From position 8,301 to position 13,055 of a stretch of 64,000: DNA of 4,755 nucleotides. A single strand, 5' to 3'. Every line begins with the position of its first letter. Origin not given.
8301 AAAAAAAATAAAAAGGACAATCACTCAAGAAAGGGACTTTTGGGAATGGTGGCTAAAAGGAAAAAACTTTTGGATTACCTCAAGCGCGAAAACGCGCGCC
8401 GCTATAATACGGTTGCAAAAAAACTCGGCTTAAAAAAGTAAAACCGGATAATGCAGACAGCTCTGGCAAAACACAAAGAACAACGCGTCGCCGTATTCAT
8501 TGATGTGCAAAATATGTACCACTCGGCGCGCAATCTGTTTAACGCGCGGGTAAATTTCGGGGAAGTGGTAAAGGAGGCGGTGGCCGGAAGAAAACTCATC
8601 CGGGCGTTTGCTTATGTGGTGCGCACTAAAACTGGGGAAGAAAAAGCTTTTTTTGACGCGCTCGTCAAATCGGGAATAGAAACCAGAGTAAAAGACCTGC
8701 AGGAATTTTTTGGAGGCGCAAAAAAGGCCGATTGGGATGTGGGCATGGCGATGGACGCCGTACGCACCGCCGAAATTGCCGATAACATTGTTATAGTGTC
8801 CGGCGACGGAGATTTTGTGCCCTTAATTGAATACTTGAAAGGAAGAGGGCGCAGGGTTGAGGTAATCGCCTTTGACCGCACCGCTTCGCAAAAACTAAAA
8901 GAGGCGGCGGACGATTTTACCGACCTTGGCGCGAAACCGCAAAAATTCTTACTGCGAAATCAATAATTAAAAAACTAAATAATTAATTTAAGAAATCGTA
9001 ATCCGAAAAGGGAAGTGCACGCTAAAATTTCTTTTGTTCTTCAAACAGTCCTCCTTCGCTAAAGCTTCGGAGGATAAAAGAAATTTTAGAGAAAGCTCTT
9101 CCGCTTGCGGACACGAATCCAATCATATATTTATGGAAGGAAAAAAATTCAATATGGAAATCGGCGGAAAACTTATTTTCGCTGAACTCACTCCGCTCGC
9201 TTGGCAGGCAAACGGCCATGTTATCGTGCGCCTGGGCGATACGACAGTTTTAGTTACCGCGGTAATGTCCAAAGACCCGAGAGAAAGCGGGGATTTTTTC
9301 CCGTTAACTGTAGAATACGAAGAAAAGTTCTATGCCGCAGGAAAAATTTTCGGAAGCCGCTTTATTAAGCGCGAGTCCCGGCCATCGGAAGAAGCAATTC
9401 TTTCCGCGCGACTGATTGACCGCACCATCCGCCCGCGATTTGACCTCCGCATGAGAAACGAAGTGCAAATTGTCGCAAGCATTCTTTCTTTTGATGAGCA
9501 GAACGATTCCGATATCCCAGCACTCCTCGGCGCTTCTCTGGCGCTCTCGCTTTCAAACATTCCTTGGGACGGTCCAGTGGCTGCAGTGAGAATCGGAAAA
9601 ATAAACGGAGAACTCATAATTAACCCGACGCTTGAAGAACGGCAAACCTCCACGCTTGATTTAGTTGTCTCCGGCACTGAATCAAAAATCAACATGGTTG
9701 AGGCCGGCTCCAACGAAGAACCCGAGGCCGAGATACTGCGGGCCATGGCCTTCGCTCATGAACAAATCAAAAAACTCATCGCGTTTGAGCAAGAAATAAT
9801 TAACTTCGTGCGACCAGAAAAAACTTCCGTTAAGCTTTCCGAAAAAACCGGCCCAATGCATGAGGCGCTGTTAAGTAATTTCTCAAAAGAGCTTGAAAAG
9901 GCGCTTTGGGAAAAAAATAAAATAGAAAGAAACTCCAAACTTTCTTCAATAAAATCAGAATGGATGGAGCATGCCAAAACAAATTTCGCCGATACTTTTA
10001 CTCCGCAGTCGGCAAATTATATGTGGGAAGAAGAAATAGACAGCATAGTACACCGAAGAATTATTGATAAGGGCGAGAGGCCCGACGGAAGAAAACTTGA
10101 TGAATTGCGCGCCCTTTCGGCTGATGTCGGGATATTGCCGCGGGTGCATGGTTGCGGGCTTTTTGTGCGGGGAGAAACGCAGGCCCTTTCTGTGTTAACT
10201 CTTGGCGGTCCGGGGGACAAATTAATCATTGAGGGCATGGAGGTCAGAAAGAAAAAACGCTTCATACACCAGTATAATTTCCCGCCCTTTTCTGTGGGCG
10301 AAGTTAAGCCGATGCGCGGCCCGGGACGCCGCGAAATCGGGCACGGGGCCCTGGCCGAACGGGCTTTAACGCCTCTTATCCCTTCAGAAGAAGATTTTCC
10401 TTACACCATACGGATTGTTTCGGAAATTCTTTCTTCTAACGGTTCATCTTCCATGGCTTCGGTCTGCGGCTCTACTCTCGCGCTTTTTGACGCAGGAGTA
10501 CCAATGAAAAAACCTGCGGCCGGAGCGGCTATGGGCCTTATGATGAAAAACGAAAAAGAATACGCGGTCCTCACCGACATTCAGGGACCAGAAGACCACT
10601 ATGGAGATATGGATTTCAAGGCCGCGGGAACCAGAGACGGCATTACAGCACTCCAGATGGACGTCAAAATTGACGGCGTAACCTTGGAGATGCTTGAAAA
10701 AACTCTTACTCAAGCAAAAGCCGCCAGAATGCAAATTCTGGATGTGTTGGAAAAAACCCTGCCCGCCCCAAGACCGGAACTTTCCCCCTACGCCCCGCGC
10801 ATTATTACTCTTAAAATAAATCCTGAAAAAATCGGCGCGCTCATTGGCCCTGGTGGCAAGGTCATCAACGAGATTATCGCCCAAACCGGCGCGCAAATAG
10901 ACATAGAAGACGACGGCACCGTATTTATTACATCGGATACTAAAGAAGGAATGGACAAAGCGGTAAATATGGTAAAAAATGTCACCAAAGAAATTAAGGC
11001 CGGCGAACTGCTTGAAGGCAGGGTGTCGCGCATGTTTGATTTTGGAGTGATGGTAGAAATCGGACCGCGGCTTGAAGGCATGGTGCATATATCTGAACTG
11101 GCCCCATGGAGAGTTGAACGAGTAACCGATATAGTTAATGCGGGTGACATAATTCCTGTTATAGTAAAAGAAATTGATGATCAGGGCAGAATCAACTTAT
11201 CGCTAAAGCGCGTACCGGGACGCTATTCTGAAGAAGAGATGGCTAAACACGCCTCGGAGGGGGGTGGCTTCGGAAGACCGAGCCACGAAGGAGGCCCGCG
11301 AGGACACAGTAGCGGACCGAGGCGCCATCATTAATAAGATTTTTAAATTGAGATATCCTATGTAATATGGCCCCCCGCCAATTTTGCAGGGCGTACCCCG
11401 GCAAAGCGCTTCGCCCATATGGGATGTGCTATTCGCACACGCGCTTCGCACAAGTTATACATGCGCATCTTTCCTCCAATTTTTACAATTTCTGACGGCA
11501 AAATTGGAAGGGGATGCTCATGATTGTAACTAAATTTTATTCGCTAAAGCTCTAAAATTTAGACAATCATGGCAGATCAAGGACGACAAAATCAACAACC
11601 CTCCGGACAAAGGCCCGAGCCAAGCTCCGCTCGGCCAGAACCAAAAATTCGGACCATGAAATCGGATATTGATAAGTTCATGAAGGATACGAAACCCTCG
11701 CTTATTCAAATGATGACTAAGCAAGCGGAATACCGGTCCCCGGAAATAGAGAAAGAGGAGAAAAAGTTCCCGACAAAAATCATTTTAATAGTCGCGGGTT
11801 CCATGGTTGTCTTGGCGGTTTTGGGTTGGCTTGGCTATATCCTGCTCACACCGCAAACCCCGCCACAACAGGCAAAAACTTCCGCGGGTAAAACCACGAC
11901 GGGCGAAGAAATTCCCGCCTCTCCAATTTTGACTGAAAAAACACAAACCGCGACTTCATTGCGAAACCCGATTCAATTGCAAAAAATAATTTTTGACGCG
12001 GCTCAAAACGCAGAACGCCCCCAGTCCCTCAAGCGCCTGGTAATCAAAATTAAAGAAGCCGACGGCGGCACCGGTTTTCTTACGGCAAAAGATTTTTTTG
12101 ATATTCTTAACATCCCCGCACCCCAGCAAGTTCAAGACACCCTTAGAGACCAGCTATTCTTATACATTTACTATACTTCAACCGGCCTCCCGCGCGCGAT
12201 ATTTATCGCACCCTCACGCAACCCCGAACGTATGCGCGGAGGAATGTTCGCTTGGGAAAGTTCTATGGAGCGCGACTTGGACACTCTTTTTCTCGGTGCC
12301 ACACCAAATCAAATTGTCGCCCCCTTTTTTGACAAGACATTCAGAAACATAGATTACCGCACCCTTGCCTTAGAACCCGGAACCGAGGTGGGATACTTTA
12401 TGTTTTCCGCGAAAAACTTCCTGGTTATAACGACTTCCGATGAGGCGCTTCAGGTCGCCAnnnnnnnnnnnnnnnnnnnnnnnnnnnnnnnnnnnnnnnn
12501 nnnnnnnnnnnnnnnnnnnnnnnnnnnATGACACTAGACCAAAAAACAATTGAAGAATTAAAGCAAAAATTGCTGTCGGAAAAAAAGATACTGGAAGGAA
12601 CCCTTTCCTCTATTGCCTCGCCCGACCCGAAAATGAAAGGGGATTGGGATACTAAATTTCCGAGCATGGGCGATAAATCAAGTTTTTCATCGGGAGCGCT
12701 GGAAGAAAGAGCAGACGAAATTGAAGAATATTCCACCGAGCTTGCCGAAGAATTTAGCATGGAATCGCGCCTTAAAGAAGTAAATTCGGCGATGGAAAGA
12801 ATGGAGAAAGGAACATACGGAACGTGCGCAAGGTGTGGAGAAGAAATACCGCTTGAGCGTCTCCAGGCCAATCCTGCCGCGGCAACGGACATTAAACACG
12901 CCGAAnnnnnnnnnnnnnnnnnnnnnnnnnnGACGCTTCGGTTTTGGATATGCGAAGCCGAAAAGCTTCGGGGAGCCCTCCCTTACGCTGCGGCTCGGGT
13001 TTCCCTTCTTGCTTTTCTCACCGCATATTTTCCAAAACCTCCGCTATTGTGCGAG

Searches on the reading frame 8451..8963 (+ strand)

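Call 53: search_protein_families(library=pfam, proteins=[window:8451-8963:+])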
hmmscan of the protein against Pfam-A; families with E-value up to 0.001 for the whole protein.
window:8451-8963:+ (171 aa): 1 family
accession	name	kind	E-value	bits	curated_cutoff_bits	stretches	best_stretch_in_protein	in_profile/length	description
PF01936.24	NYN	-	6.2e-37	127.8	24.2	1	12-159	1-144/145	NYN domain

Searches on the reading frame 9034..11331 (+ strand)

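Call 53: search_protein_families(library=pfam, proteins=[window:9034-11331:+])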
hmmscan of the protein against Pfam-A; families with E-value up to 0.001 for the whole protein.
window:9034-11331:+ (766 aa): 6 families
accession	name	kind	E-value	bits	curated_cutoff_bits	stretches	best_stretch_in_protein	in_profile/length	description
PF01138.27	RNase_PH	-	3.7e-50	170.1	25.5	2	49-177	6-130/130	3' exoribonuclease family, domain 1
PF03725.20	RNase_PH_C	-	1.9e-21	76.2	20.8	1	180-243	1-66/67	3' exoribonuclease family, domain 2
PF00013.35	KH_1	-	2e-13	50.3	21.5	1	591-648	2-65/66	KH domain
PF00575.29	S1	-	7e-13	49.2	22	1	654-725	2-74/74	S1 RNA binding domain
PF03726.19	PNPase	-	2.1e-07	31.7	24.6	1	278-354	5-81/81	Polyribonucleotide nucleotidyltransferase, RNA binding domain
PF22675.2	KH-I_KHDC4-BBP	-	1.1e-05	25.6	30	1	600-638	8-46/76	KHDC4/BBP-like, KH-domain type I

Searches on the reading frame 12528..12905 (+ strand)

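Call 53: search_protein_families(library=pfam, proteins=[window:12528-12905:+])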
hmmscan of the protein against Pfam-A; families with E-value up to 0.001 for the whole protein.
window:12528-12905:+ (126 aa): 1 family
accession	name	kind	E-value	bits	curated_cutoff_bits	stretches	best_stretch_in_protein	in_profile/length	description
PF01258.23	zf-dskA_traR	-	1e-09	38.7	24.9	1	95-118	1-24/36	Prokaryotic dksA/traR C4-type zinc finger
